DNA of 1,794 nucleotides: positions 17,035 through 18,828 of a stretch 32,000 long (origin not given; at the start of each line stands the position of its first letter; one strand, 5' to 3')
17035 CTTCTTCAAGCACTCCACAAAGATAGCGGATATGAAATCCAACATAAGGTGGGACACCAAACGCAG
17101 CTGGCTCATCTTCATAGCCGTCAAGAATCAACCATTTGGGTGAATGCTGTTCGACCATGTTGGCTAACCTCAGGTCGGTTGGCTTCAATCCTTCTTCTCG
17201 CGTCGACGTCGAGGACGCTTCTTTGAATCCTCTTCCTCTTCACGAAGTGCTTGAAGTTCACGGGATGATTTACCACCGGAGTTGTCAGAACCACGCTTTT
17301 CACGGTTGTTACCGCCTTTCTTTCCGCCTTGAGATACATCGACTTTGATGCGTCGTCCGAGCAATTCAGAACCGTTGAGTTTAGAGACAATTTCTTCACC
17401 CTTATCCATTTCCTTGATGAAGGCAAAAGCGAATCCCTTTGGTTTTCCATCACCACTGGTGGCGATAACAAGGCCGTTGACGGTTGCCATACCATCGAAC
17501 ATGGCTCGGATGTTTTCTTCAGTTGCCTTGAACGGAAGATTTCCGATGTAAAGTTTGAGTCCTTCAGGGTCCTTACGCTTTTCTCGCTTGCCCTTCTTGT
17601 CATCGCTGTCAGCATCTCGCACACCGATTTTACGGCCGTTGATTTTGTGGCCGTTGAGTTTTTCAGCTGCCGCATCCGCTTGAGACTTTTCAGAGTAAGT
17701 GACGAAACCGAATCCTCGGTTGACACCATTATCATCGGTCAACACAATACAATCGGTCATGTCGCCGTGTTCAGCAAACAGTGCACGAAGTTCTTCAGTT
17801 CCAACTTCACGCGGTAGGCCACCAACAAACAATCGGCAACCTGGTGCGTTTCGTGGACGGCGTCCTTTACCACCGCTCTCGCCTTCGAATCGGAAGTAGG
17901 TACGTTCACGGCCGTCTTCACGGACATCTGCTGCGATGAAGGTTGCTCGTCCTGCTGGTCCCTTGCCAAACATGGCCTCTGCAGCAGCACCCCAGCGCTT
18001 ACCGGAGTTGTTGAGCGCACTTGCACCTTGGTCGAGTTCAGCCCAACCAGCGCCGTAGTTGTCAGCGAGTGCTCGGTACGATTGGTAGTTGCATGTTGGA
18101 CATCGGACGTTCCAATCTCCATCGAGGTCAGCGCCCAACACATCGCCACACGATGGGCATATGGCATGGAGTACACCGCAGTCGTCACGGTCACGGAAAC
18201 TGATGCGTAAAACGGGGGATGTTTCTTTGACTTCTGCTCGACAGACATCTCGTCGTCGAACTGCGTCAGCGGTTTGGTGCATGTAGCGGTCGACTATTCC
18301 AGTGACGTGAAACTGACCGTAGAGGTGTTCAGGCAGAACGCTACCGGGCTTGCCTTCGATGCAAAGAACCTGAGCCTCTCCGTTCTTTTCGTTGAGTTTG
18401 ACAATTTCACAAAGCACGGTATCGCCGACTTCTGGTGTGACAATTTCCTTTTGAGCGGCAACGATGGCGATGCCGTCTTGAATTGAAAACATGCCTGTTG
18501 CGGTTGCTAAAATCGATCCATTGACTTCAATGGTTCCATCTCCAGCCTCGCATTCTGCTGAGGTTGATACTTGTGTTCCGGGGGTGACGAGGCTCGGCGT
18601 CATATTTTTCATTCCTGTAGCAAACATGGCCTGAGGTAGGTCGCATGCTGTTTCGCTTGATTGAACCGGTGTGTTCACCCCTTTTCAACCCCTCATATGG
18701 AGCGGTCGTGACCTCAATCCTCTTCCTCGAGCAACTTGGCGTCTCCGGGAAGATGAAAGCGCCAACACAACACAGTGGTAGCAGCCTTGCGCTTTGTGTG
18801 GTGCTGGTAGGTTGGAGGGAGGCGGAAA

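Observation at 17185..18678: Exosome cap subunit Csl4 fused to two RRM domains and a basic tail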

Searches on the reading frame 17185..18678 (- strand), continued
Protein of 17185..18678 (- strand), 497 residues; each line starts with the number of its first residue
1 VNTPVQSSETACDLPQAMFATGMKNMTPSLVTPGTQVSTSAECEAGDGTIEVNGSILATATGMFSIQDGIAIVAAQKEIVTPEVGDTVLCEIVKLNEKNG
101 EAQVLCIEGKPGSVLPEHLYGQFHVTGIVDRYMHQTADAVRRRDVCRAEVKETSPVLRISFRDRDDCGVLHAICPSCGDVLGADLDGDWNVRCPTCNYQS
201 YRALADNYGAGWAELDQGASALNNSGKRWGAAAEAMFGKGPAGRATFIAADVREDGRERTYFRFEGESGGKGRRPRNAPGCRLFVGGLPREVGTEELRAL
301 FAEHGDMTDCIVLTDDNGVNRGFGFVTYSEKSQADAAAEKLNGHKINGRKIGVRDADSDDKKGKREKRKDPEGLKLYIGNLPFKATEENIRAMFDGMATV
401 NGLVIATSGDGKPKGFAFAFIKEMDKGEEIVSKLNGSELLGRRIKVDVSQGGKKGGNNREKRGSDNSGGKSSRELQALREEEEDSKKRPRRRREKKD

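Call 70: find_homologous_proteins(query=P0141)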
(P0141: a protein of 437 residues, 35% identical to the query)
Query P0141 (437 aa): 244 proteins with E <= 0.001 among 5571 candidates; the best 120 are listed.
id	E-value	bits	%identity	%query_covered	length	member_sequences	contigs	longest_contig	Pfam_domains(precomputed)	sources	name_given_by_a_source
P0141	1.8e-296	1001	100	100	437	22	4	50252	PF00076.29,PF23477.2,PF16367.12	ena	-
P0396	7.1e-291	982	97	100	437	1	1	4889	PF00076.29,PF23477.2,PF16367.12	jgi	-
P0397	4.4e-289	977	97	100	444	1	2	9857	PF00076.29,PF23477.2,PF16367.12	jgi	jgi:CxxC-x17-CxxC domain-containing protein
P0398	6.3e-289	976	97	100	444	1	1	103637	PF00076.29,PF23477.2,PF16367.12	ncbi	-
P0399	1.3e-288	975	97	100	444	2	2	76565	PF00076.29,PF23477.2,PF16367.12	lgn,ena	-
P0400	1.3e-288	975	97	100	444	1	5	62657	PF00076.29,PF23477.2,PF16367.12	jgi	jgi:CxxC-x17-CxxC domain-containing protein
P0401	7.4e-288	972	98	100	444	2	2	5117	PF00076.29,PF23477.2,PF16367.12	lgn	-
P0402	1.5e-287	971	97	100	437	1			PF00076.29,PF23477.2,PF16367.12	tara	tara:strand:- start:2369 stop:3682 length:1314 start_codon:yes stop_codon:yes gene_type:complete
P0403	1.5e-276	935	93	99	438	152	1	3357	PF00076.29,PF23477.2,PF16367.12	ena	-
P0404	2.1e-271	918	96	96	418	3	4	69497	PF00076.29,PF23477.2,PF16367.12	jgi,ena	-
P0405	3.2e-270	914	91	99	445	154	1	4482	PF00076.29,PF23477.2,PF16367.12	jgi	jgi:CxxC-x17-CxxC domain-containing protein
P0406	3.1e-269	911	91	99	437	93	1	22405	PF00076.29,PF23477.2,PF16367.12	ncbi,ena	-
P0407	3.5e-257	871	86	98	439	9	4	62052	PF00076.29,PF23477.2,PF16367.12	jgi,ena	-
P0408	2.2e-256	869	86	98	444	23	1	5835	PF00076.29,PF23477.2,PF16367.12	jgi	-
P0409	9.8e-256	867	86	98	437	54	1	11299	PF00076.29,PF23477.2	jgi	jgi:CxxC-x17-CxxC domain-containing protein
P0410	1.5e-248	843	86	95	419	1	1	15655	PF00076.29,PF23477.2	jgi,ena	-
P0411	2.7e-246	836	86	95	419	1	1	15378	PF00076.29,PF23477.2,PF16367.12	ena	-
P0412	8.1e-239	811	86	95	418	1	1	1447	PF00076.29,PF23477.2,PF16367.12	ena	-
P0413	1.6e-235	800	83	95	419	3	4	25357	PF00076.29,PF23477.2,PF16367.12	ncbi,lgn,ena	-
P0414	7.9e-235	798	83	92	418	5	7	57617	PF00076.29,PF23477.2,PF28441.1,PF16367.12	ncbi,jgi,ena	-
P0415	8.4e-235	798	83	92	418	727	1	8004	PF00076.29,PF23477.2,PF16367.12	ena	-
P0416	1.7e-234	797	83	92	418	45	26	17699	PF00076.29,PF23477.2,PF16367.12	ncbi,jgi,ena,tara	tara:strand:- start:1346 stop:2602 length:1257 start_codon:yes stop_codon:yes gene_type:complete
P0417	8.8e-234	794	83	92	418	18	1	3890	PF00076.29,PF23477.2,PF16367.12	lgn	-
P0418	3.0e-232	789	81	92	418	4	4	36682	PF00076.29,PF23477.2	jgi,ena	-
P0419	2.0e-231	787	81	92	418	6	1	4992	PF00076.29,PF23477.2,PF16367.12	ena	-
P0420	2.7e-231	786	82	96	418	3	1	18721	PF00076.29,PF23477.2,PF16367.12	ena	-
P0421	2.8e-231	786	82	96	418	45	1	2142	PF00076.29,PF23477.2,PF28441.1,PF16367.12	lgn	-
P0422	3.1e-231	786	81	92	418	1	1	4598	PF00076.29,PF23477.2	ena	-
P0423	4.8e-231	785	80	92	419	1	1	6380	PF00076.29,PF23477.2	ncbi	-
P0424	4.1e-230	782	82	96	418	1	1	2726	PF00076.29,PF23477.2,PF16367.12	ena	-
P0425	8.4e-230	781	81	96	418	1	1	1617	PF00076.29,PF23477.2,PF16367.12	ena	-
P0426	1.7e-229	780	81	92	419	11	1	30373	PF00076.29,PF23477.2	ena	-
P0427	3.0e-229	779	81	96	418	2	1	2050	PF00076.29,PF23477.2,PF16367.12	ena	-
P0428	3.5e-229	779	81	92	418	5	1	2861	PF00076.29,PF23477.2,PF16367.12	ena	-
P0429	1.3e-228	777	80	96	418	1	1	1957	PF00076.29,PF23477.2,PF16367.12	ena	-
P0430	1.6e-228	777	76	96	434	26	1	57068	PF00076.29,PF23477.2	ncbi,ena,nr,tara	ncbi:MAG: hypothetical protein CMA00_000970 [Methanobacteriota archaeon]|nr:MAG: hypothetical protei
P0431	3.4e-228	776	78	94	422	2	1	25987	PF00076.29,PF23477.2,PF16367.12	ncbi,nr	ncbi:MAG: hypothetical protein CMB67_02500 [Euryarchaeota archaeon]|nr:hypothetical protein [Euryarc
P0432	3.6e-228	776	79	96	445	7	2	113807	PF00076.29,PF23477.2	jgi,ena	-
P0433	6.7e-228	775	77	97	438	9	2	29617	PF00076.29,PF23477.2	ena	-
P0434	6.3e-227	772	82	92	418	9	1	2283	PF00076.29,PF23477.2,PF16367.12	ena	-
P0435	1.5e-225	767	79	92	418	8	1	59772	PF00076.29,PF23477.2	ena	-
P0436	1.2e-224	764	80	92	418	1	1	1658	PF00076.29,PF23477.2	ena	-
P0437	5.0e-223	759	75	96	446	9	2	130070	PF00076.29,PF23477.2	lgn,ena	-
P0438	8.5e-222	755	74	96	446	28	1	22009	PF00076.29,PF23477.2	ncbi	-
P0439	1.1e-221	754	74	96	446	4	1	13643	PF00076.29,PF23477.2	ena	-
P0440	2.0e-221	754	75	96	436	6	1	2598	PF00076.29,PF23477.2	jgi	-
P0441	7.1e-221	752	72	96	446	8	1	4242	PF00076.29,PF23477.2,PF16367.12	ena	-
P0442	1.5e-217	741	73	95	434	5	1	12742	PF00076.29,PF23477.2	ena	-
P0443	4.9e-216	736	75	94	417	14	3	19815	PF00076.29,PF23477.2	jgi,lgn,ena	-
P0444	5.4e-216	736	89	81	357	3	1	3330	PF00076.29,PF23477.2,PF16367.12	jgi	jgi:CxxC-x17-CxxC domain-containing protein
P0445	6.3e-215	732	76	93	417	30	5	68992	PF00076.29,PF23477.2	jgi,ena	-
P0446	7.4e-213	725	74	94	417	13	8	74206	PF00076.29,PF23477.2,PF16367.12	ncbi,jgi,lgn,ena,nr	ncbi:MAG: hypothetical protein CMA28_04820 [Euryarchaeota archaeon]|jgi:cold-inducible RNA-binding p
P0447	7.5e-213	725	75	93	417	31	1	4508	PF00076.29,PF23477.2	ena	-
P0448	2.0e-210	717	74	95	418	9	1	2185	PF00076.29,PF23477.2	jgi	jgi:CxxC-x17-CxxC domain-containing protein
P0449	2.8e-209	714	71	95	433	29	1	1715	PF00076.29,PF23477.2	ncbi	-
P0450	4.5e-201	686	68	99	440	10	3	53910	PF00076.29,PF23477.2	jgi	-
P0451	1.1e-200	685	72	93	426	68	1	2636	PF00076.29,PF23477.2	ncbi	-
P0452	6.5e-200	683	67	99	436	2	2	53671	PF00076.29,PF23477.2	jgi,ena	-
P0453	7.9e-197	672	69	92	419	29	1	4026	PF00076.29,PF23477.2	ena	-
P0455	1.3e-188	645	67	94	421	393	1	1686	PF00076.29,PF23477.2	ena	-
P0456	6.4e-188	643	65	97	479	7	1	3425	PF00076.29,PF23477.2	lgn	-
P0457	8.7e-186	636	65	97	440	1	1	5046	PF00076.29,PF23477.2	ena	-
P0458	2.9e-185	634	66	96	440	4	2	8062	PF00076.29,PF23477.2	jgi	-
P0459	3.8e-185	634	64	96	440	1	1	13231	PF00076.29,PF23477.2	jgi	-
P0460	4.0e-185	634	64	96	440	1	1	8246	PF00076.29,PF23477.2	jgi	-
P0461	5.5e-185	633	64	96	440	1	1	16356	PF00076.29,PF23477.2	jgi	-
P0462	6.4e-185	633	66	94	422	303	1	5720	PF00076.29,PF23477.2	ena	-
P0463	1.0e-184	633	64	96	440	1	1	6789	PF00076.29,PF23477.2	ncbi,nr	ncbi:MAG: hypothetical protein CMA88_02440 [Euryarchaeota archaeon]|nr:hypothetical protein [Euryarc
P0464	1.9e-184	632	66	94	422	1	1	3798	PF00076.29,PF23477.2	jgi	-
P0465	1.9e-184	632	64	96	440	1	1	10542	PF00076.29,PF23477.2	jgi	-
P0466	9.9e-184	629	66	94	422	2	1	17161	PF00076.29,PF23477.2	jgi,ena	jgi:CxxC-x17-CxxC domain-containing protein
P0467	1.6e-183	629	66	93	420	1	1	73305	PF00076.29,PF23477.2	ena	-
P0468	1.9e-183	628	64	96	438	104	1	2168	PF00076.29,PF23477.2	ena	-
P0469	2.0e-183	628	66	94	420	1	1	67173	PF00076.29,PF23477.2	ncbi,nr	ncbi:MAG: hypothetical protein CMA47_04795 [Euryarchaeota archaeon]|nr:hypothetical protein [Euryarc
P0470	3.6e-183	627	66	93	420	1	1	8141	PF00076.29,PF23477.2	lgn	-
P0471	6.3e-183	627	66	93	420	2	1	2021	PF00076.29,PF23477.2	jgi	-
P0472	1.1e-182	626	66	94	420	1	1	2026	PF00076.29,PF23477.2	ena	-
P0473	1.3e-182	626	66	94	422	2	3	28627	PF00076.29,PF23477.2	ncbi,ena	ncbi:MAG: CxxC-x17-CxxC domain-containing protein [Candidatus Thalassarchaeum sp.]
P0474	1.7e-182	625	66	93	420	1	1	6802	PF00076.29,PF23477.2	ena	-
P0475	2.7e-182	625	66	94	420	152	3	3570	PF00076.29,PF23477.2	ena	-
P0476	3.2e-182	624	65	94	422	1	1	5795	PF00076.29,PF23477.2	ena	-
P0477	4.7e-182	624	65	94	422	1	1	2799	PF00076.29,PF23477.2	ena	-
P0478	6.3e-182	623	65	94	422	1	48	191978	PF00076.29,PF23477.2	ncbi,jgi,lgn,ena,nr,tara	ncbi:MAG: hypothetical protein OSB22_03010 [Candidatus Poseidoniales archaeon]|jgi:CxxC-x17-CxxC dom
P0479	8.2e-182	623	65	94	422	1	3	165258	PF00076.29,PF23477.2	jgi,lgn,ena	-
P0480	8.8e-182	623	65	94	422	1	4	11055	PF00076.29,PF23477.2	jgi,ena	-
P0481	9.1e-182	623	66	94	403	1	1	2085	PF00076.29,PF23477.2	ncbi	-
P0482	1.1e-181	623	65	94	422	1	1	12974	PF00076.29,PF23477.2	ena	-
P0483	1.1e-181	623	65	94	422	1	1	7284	PF00076.29,PF23477.2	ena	-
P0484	1.1e-181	623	65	94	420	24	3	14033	PF00076.29,PF23477.2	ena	-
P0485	1.2e-181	622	65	94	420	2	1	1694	PF00076.29,PF23477.2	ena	-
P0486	1.2e-181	622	66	93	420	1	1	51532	PF00076.29,PF23477.2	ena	-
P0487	1.9e-181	622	65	94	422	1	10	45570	PF00076.29,PF23477.2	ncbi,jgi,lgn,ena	ncbi:MAG: CxxC-x17-CxxC domain-containing protein [Candidatus Poseidoniia archaeon]|jgi:CxxC-x17-Cxx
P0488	2.1e-181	622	65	94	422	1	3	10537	PF00076.29,PF23477.2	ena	-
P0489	2.5e-181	621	65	94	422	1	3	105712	PF00076.29,PF23477.2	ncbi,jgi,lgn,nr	ncbi:MAG: hypothetical protein CXT65_00785 [Methanobacteriota archaeon]|nr:MAG: hypothetical protein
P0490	2.7e-181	621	65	94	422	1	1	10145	PF00076.29,PF23477.2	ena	-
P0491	2.8e-181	621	65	94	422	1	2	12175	PF00076.29,PF23477.2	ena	-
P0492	3.0e-181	621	65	94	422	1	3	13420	PF00076.29,PF23477.2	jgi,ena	jgi:CxxC-x17-CxxC domain-containing protein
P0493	3.6e-181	621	65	94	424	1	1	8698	PF00076.29,PF23477.2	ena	-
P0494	3.8e-181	621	65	94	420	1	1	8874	PF00076.29,PF23477.2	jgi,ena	-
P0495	5.3e-181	620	66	94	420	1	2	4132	PF00076.29,PF23477.2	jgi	-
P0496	4.3e-180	617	64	95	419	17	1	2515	PF00076.29,PF24042.2,PF23477.2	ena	-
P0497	5.0e-180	617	64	93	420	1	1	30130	PF00076.29,PF24042.2,PF23477.2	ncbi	-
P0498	5.1e-180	617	65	93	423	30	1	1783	PF00076.29,PF23477.2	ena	-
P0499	1.0e-179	616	64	93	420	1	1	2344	PF00076.29,PF24042.2,PF23477.2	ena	-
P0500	1.3e-179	616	64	93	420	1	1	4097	PF00076.29,PF24042.2,PF23477.2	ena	-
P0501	2.8e-179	615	64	93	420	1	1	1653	PF00076.29,PF23477.2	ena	-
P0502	5.0e-179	614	64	93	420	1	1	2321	PF00076.29,PF23477.2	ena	-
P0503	2.1e-178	612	64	93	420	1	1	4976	PF00076.29,PF23477.2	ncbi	-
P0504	8.0e-174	597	67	86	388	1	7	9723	PF00076.29,PF23477.2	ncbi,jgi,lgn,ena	jgi:CxxC-x17-CxxC domain-containing protein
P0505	2.8e-173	595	67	86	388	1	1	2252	PF00076.29,PF23477.2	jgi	jgi:CxxC-x17-CxxC domain-containing protein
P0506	4.5e-173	594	62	93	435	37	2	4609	PF00076.29,PF23477.2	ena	-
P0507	8.0e-173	593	67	86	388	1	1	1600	PF00076.29,PF23477.2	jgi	jgi:CxxC-x17-CxxC domain-containing protein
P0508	8.1e-173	593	67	86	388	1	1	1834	PF00076.29,PF23477.2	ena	-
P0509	8.8e-169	580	60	96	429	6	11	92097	PF00076.29,PF23477.2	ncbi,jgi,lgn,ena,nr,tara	ncbi:MAG: exosome complex RNA-binding protein Csl4 [Candidatus Poseidoniales archaeon]|jgi:cold-indu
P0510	1.1e-168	580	61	96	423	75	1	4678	PF00076.29,PF23477.2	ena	-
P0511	2.0e-167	576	60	95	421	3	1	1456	PF00076.29,PF23477.2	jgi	jgi:cold-inducible RNA-binding protein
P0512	2.3e-167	575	59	98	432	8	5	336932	PF00076.29,PF23477.2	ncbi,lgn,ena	-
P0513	4.7e-167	574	60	96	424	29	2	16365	PF00076.29,PF23477.2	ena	-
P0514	5.3e-167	574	60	96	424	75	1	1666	PF00076.29,PF23477.2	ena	-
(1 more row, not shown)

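Call 72: find_homologous_proteins(query=P0158)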
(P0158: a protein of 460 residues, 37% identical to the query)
Query P0158 (460 aa): 18 proteins with E <= 0.001 among 8000 candidates.
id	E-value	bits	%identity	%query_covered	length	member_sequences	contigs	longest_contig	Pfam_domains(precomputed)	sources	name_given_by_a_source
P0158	0.0e+0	1019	100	100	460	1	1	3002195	PF23477.2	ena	-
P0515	1.6e-182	626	68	78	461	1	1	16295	PF19130.6,PF14382.13,PF23477.2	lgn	-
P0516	8.8e-55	204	36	60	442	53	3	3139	PF00076.29,PF23477.2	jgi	jgi:CxxC-x17-CxxC domain-containing protein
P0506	1.1e-54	204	33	60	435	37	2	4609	PF00076.29,PF23477.2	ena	-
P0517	2.0e-54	203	35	72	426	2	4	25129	PF00076.29,PF23477.2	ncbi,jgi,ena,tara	tara:strand:- start:2596 stop:3876 length:1281 start_codon:yes stop_codon:yes gene_type:complete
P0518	2.3e-54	203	35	60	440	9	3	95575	PF00076.29,PF23477.2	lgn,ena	-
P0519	3.2e-54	202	37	57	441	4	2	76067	PF00076.29,PF23477.2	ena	-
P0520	1.3e-53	200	36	61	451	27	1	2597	PF00076.29,PF23477.2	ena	-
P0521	4.7e-52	195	36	57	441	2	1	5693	PF00076.29,PF23477.2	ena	-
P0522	1.1e-51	194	33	60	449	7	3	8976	PF00076.29,PF23477.2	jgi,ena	jgi:CxxC-x17-CxxC domain-containing protein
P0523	2.1e-11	61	30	41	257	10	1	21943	PF14382.13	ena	-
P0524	5.7e-9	53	30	40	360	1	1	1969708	PF14382.13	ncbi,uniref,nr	ncbi:exosome complex RNA-binding protein Csl4 [Methanolapillus millepedarum]|uniref:Exosome complex 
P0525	2.7e-8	51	27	40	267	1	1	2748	PF14382.13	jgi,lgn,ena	-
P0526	7.3e-8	50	28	41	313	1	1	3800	PF14382.13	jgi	jgi:exosome complex component CSL4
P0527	2.0e-7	48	32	21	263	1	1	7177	PF23477.2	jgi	jgi:CxxC-x17-CxxC domain-containing protein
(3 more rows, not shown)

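Call 74: find_encoding_contigs(protein=P0025, flank=3000, max_places=1)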
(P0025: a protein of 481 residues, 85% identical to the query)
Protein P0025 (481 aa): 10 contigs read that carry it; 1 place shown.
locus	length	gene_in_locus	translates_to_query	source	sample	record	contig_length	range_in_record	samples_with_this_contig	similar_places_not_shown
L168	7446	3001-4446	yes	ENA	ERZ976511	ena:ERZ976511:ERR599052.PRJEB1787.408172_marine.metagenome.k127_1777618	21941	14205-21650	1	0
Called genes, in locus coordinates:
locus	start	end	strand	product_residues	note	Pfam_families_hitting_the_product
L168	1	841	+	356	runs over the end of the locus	PF01118:Semialdhyde_dh, PF02774:Semialdhyde_dhC (weak)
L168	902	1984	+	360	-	-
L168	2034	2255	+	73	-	-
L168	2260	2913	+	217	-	PF05175:MTS, PF06325:PrmA, PF03602:Cons_hypoth95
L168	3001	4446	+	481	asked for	PF14382:ECR1_N (weak), PF00076:RRM_1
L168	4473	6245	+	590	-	PF04055:Radical_SAM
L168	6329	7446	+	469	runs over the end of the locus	?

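Call 75: find_encoding_contigs(protein=P0008, flank=3000, max_places=1)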
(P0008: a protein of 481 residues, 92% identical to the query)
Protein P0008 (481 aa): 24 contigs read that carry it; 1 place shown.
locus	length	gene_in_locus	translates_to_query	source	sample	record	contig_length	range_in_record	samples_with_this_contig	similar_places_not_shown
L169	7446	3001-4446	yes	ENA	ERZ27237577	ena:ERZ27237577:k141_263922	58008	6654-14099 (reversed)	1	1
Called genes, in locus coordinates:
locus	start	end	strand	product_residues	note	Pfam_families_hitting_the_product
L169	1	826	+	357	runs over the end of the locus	PF01118:Semialdhyde_dh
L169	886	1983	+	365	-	-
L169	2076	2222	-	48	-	-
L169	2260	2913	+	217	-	PF06325:PrmA, PF05175:MTS, PF03602:Cons_hypoth95, PF13847:Methyltransf_31 (weak)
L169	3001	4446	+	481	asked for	PF14382:ECR1_N (weak), PF00076:RRM_1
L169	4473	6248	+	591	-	PF04055:Radical_SAM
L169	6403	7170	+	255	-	PF03167:UDG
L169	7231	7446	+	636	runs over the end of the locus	PF00501:AMP-binding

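Call 90: find_encoding_contigs(protein=P0159, flank=5000, max_places=2)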
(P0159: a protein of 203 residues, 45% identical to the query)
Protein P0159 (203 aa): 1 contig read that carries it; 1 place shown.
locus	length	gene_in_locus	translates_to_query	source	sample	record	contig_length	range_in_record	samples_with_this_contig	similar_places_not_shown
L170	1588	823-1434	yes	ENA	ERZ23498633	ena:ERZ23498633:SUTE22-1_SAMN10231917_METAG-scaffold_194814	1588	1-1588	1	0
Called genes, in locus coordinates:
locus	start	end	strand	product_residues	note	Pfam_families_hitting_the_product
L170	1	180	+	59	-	?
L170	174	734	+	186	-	PF05175:MTS (weak)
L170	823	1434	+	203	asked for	PF14382:ECR1_N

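Call 91: find_encoding_contigs(protein=P0164, flank=5000, max_places=2)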
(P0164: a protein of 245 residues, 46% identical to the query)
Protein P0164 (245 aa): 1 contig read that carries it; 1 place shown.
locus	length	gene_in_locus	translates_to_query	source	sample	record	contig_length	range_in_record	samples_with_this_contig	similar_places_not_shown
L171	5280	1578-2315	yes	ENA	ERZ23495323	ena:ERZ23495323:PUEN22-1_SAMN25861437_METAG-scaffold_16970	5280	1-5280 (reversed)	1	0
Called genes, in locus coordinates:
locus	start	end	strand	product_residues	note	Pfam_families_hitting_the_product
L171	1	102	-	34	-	?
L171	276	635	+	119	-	-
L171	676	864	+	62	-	-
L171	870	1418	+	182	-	-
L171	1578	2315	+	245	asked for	-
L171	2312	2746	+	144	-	-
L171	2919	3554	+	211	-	-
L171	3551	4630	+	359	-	-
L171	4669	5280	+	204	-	?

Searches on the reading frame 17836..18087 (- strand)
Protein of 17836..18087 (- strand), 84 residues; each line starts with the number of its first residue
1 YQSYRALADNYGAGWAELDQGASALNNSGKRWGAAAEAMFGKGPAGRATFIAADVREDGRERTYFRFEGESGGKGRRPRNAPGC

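Call 64: search_solved_structures(query=window:17836-18087:-, max_evalue=10, show_alignments=2)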
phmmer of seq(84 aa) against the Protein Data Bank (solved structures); distinct sequences matched with E-value up to 10: 2.
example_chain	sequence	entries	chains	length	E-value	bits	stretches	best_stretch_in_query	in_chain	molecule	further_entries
9oro_A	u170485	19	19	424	0.31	14.9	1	13-57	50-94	Glycoside hydrolase family 158 | GH158(Pro)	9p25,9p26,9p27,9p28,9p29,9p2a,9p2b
6nqb_N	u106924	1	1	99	1.3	13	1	6-38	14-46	30S ribosomal protein S14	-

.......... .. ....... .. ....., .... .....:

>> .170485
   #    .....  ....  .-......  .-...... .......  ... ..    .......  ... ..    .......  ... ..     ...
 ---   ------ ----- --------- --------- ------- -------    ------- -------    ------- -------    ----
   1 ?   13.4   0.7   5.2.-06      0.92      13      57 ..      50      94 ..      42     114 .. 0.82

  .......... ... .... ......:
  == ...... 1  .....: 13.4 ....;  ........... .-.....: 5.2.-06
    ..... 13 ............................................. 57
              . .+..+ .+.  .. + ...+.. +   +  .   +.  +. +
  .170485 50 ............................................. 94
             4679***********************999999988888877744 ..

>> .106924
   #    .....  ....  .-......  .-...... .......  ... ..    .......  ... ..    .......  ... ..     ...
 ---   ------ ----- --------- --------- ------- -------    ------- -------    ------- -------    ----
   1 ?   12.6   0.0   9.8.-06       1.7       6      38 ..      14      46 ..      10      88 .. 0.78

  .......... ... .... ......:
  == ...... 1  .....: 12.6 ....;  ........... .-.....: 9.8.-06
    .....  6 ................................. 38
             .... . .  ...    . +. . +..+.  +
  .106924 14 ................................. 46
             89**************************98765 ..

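Call 65: search_protein_families(library=pfam, proteins=[window:17836-18087:-], max_evalue=10)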
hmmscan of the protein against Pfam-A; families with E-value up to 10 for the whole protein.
seq(84 aa): 0 families
